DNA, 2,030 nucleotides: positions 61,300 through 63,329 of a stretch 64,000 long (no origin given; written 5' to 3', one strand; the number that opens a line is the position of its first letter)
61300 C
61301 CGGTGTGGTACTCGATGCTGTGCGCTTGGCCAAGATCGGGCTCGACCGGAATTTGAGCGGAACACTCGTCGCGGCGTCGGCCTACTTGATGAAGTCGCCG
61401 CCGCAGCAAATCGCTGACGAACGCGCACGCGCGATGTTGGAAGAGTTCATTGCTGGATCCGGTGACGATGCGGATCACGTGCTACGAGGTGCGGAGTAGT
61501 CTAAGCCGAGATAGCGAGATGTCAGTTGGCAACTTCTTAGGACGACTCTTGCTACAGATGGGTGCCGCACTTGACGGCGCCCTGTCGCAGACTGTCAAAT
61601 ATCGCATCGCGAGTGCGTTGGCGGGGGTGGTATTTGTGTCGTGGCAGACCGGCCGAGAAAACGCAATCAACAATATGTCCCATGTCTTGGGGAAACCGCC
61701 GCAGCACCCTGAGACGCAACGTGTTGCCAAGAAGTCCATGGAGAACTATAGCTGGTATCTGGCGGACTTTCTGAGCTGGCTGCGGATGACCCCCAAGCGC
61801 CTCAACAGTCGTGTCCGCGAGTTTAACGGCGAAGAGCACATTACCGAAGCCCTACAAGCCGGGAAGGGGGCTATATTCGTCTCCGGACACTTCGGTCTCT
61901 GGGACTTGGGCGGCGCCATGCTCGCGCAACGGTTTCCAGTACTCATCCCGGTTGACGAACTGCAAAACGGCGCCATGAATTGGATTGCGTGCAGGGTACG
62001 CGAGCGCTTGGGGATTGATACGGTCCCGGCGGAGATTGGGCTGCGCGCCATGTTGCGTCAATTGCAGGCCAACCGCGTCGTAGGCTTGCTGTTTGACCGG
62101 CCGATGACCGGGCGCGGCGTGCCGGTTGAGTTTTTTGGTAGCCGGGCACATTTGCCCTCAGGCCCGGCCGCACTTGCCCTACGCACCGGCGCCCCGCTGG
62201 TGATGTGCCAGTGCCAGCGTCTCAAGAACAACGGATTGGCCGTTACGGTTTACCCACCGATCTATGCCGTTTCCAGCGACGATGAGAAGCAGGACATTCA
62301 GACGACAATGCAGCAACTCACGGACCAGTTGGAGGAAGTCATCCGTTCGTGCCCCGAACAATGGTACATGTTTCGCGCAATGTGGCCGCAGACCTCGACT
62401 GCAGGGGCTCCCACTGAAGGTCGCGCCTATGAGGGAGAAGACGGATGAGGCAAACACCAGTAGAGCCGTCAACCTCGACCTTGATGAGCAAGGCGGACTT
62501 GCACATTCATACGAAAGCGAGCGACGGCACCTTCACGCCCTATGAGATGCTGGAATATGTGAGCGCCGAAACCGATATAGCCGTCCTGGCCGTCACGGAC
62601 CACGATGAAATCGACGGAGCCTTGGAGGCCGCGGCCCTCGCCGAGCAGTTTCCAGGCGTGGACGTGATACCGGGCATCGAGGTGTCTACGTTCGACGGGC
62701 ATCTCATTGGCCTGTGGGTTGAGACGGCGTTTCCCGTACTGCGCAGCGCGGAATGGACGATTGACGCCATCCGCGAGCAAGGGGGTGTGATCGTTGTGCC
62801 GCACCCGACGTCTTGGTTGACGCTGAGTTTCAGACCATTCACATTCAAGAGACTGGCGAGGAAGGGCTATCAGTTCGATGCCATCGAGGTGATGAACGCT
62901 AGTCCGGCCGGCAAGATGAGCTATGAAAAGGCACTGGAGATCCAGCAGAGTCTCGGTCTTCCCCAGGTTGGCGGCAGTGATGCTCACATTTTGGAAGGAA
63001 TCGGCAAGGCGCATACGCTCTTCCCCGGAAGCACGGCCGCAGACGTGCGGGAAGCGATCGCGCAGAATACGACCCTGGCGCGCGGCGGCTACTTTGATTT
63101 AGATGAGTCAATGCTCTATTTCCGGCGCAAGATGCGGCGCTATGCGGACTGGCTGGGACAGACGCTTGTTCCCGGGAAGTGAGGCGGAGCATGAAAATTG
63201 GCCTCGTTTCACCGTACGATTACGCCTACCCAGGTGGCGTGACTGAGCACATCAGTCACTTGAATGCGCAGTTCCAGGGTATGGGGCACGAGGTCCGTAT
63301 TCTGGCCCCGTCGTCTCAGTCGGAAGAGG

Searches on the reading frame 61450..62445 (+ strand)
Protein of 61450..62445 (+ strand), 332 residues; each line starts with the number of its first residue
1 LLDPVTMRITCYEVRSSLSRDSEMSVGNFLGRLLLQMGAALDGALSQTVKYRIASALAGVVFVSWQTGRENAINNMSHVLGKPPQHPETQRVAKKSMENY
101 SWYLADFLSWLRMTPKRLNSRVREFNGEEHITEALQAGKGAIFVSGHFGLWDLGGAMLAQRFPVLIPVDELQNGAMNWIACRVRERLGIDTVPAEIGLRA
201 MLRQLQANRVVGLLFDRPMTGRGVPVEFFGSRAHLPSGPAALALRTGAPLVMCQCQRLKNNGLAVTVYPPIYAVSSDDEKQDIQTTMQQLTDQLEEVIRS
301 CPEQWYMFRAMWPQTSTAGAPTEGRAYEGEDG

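Call 59: search_protein_families(library=pfam, proteins=[window:61450-62445:+], max_evalue=0.00001)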
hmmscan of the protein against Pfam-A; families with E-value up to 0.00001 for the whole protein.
window:61450-62445:+ (332 aa): 1 family
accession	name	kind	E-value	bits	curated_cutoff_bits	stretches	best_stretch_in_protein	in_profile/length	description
PF03279.18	Lip_A_acyltrans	-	1.8e-49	168.9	22.3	1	44-312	28-293/295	Bacterial lipid A biosynthesis acyltransferase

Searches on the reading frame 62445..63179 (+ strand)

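Call 59: search_protein_families(library=pfam, proteins=[window:62445-63179:+], max_evalue=0.00001)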
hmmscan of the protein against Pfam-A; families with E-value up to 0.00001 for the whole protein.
window:62445-63179:+ (245 aa): 2 families
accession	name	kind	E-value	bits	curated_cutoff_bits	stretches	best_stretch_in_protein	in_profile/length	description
PF13263.12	PHP_C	-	7.3e-13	48.3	21.3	1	161-209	5-55/56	PHP-associated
PF02811.25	PHP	-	3e-06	28.1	26.4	1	18-83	1-66/164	PHP domain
